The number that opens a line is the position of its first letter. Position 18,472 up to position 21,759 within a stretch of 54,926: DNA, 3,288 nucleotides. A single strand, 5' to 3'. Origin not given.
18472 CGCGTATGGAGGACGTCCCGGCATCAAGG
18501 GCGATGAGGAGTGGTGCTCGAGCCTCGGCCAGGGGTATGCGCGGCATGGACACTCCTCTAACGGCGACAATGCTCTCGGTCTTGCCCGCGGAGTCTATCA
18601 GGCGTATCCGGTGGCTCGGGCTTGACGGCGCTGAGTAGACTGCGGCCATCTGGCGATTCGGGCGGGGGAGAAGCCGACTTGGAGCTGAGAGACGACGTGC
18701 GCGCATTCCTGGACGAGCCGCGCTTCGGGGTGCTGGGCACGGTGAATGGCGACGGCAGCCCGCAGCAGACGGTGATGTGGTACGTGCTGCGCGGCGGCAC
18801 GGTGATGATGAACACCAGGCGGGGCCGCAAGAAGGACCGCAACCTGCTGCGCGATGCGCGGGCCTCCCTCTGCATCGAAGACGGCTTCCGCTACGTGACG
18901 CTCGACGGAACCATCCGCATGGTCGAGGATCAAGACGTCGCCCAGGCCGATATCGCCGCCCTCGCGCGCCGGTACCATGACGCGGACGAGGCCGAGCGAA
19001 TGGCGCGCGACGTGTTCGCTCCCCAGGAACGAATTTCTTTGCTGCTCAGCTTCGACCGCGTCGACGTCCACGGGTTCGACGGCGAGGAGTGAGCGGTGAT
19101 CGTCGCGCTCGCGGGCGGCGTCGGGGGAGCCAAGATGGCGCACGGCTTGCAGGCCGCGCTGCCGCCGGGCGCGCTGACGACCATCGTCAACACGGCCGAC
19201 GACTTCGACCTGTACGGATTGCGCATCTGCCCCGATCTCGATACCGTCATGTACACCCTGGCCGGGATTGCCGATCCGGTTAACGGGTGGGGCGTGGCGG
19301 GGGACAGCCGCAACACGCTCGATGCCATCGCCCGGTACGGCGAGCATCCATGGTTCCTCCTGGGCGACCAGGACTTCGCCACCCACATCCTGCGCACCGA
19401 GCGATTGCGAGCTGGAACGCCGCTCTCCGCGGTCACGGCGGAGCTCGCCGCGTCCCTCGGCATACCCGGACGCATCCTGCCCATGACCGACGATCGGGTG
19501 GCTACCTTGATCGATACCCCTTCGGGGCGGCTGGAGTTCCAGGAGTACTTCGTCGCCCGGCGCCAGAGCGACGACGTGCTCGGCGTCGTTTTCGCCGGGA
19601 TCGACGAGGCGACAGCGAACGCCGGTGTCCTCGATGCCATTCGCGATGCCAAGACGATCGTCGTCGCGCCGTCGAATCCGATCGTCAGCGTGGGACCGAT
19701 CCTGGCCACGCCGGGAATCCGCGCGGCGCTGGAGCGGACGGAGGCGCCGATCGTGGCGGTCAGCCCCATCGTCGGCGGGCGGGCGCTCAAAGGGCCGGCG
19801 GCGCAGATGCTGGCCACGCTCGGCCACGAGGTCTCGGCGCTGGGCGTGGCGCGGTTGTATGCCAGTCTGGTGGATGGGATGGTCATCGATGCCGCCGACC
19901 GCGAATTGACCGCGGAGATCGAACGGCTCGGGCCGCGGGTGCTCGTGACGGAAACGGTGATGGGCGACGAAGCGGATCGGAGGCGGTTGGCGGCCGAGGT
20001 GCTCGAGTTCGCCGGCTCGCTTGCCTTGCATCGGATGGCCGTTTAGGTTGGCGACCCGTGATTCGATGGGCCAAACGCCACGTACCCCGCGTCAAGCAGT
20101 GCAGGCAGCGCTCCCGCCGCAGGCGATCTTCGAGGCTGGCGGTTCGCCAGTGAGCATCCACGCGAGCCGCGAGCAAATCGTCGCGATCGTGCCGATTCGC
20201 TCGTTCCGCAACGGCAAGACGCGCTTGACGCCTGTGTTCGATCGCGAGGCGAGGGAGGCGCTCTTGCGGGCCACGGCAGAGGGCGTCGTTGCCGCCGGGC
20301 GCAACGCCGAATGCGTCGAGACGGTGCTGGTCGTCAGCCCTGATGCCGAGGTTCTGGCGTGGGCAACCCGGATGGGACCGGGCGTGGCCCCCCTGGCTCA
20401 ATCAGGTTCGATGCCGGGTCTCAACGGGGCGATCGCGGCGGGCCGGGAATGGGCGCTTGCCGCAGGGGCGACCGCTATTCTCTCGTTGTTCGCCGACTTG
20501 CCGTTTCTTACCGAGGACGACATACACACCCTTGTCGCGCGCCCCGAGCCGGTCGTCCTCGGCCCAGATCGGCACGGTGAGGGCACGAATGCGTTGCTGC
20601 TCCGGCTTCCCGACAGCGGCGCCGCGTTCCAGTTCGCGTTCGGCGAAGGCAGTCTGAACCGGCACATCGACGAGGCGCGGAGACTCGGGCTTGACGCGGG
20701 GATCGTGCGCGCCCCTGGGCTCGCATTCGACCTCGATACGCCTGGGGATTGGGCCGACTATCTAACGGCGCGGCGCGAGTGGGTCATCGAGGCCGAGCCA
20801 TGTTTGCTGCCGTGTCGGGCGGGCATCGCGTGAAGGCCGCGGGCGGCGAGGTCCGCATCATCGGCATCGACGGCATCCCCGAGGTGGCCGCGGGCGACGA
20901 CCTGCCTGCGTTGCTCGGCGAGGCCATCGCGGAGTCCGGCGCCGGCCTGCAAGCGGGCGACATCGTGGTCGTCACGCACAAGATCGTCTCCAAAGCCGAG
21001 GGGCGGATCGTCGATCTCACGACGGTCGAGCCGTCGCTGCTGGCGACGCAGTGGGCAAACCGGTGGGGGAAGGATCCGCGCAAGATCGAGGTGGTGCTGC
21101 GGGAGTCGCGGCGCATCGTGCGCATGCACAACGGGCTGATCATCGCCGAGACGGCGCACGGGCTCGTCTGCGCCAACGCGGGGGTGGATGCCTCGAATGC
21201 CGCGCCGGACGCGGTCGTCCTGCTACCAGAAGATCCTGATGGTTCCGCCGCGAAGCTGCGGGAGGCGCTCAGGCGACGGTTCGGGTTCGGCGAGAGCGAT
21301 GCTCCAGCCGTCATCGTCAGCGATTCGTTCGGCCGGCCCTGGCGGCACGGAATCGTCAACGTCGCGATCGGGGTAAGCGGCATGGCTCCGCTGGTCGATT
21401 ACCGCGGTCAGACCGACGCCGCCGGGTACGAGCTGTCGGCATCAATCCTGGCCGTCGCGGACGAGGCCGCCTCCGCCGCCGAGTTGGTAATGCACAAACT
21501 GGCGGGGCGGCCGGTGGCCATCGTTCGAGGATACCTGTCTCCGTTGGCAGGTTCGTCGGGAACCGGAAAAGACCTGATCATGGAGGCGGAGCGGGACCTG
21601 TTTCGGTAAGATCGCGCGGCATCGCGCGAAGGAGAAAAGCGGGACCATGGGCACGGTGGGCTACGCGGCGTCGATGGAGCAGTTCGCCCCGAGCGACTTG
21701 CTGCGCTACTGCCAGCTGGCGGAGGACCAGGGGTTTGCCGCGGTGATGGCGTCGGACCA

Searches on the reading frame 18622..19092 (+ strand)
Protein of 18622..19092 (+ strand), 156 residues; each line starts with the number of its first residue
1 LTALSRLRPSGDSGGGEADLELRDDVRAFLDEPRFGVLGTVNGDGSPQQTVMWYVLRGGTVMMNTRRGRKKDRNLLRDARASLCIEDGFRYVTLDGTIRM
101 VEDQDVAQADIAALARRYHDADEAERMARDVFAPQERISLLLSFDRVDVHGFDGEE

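Call 3: search_protein_families(library=pfam, proteins=[window:18622-19092:+], max_evalue=0.01)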
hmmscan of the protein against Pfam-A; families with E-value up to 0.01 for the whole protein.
window:18622-19092:+ (156 aa): 2 families
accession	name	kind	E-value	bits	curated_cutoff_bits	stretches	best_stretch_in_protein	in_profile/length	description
PF01243.27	PNPOx_N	-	2.9e-19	70.1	28.1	1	23-126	2-101/120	Pyridoxamine 5'-phosphate oxidase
PF12900.13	Pyridox_ox_2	-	1.3e-07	32.1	27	1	23-122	2-111/140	Pyridoxamine 5'-phosphate oxidase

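Call 4: search_protein_families(library=ncbifam, proteins=[window:18622-19092:+], max_evalue=0.01)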
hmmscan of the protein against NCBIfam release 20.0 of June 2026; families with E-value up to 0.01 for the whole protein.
window:18622-19092:+ (156 aa): 4 families
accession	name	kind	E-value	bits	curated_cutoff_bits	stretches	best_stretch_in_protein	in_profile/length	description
TIGR03618.1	Rv1155_F420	subfamily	6e-28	97.6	79.05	1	26-147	1-125/127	TIGR03618 family F420-dependent PPOX class oxidoreductase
TIGR03667.1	Rv3369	hypoth_equivalog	1.2e-08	34.9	125.3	1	22-133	3-116/130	TIGR03667 family PPOX class F420-dependent oxidoreductase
TIGR03666.1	Rv2061_F420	subfamily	0.00081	19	84.9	1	33-118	12-99/132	PPOX class F420-dependent oxidoreductase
TIGR03668.1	Rv0121_F420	hypoth_equivalog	0.0043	17.1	119.15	0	24-122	3-121/141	TIGR03668 family PPOX class F420-dependent oxidoreductase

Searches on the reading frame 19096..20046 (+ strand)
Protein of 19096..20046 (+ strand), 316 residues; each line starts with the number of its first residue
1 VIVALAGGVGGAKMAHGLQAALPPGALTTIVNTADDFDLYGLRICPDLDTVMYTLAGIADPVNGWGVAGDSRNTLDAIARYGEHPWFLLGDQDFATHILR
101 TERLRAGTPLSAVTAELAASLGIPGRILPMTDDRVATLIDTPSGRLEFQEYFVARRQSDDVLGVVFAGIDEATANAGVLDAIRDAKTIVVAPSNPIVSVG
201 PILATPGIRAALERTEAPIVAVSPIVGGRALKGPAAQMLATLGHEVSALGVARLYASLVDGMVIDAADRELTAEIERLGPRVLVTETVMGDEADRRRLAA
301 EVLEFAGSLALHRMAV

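Call 3: search_protein_families(library=pfam, proteins=[window:19096-20046:+], max_evalue=0.01)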
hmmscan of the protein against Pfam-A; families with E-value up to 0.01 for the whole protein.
window:19096-20046:+ (316 aa): 1 family
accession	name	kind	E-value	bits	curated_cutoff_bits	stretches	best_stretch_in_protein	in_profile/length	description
PF01933.23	CofD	-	2.3e-53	181.7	30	1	2-272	1-259/290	2-phospho-L-lactate transferase CofD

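Call 4: search_protein_families(library=ncbifam, proteins=[window:19096-20046:+], max_evalue=0.01)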
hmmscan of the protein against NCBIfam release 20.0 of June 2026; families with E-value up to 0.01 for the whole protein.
window:19096-20046:+ (316 aa): 2 families
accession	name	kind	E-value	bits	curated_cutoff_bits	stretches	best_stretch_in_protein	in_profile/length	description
TIGR01819.1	F420_cofD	equivalog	1.2e-95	320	257.45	1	2-303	1-300/301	2-phospho-L-lactate transferase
TIGR01826.1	CofD_related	subfamily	1.1e-11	44.7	196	1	109-227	100-215/310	uridine diphosphate-N-acetylglucosamine-binding protein YvcK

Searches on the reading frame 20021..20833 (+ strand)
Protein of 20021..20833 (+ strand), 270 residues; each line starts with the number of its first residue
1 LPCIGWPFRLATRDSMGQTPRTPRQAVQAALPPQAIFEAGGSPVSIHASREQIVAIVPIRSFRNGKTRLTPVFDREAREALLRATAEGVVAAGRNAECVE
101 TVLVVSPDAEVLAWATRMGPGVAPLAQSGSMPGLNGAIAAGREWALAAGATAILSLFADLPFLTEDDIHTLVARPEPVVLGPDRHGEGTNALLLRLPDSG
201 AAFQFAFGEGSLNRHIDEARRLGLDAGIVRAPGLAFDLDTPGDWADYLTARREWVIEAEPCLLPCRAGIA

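Call 3: search_protein_families(library=pfam, proteins=[window:20021-20833:+], max_evalue=0.01)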
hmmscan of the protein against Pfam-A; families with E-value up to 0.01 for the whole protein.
window:20021-20833:+ (270 aa): 2 families
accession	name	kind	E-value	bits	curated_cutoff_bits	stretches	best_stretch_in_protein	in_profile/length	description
PF01983.22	CofC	-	4.4e-19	69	22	1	55-245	3-180/217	Guanylyl transferase CofC like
PF12804.13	NTP_transf_3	-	7.4e-08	33.2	27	1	89-192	30-131/160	MobA-like NTP transferase domain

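Call 4: search_protein_families(library=ncbifam, proteins=[window:20021-20833:+], max_evalue=0.01)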
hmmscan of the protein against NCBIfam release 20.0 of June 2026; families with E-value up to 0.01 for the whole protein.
window:20021-20833:+ (270 aa): 4 families
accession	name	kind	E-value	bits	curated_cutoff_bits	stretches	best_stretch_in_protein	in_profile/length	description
TIGR03552.1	F420_cofC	equivalog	1.4e-42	145.5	105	1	55-249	2-189/196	2-phospho-L-lactate guanylyltransferase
TIGR03202.1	pucB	equivalog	0.00037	20.3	235.05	1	102-174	44-121/192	xanthine dehydrogenase accessory protein PucB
TIGR04282.1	glyco_like_cofC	hypoth_equivalog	0.00046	20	134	1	64-182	12-130/189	TIGR04282 family arsenosugar biosynthesis glycosyltransferase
NF010933.0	PRK14353.1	equivalog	0.0014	17.3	505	1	88-173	38-122/453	bifunctional UDP-N-acetylglucosamine diphosphorylase/glucosamine-1-phosphate N-acetyltransferase GlmU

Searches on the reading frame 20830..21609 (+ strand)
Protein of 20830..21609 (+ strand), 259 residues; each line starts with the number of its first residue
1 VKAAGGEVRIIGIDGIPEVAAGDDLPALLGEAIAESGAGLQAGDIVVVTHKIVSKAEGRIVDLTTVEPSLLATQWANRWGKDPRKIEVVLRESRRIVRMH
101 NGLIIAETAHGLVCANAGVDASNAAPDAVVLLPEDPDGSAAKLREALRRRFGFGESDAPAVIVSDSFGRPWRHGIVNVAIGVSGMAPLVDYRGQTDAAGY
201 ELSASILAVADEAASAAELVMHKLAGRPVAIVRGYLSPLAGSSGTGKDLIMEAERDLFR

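Call 3: search_protein_families(library=pfam, proteins=[window:20830-21609:+], max_evalue=0.01)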
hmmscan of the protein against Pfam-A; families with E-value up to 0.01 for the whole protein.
window:20830-21609:+ (259 aa): 1 family
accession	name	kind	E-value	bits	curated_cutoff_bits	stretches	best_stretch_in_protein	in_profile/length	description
PF01996.21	F420_ligase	-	4.6e-69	232.7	25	1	16-234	4-218/218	F420-0:Gamma-glutamyl ligase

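Call 4: search_protein_families(library=ncbifam, proteins=[window:20830-21609:+], max_evalue=0.01)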
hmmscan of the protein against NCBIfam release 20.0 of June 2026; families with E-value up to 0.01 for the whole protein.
window:20830-21609:+ (259 aa): 4 families
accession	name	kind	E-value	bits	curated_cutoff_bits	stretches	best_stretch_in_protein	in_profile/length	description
TIGR01916.1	F420_cofE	equivalog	5.9e-77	258.4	180.65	1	8-259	1-244/244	coenzyme F420-0:L-glutamate ligase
NF009810.0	PRK13294.1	equivalog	3.5e-69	233.8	304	1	4-259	9-243/449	coenzyme F420-0:L-glutamate ligase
NF009809.0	PRK13293.1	equivalog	3.9e-67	226.3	274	1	8-259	3-244/253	coenzyme F420-0:L-glutamate ligase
TIGR04132.1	intra_fol_E_lig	hypoth_equivalog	4.1e-18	65.7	350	1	19-232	11-200/241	putative folate metabolism gamma-glutamate ligase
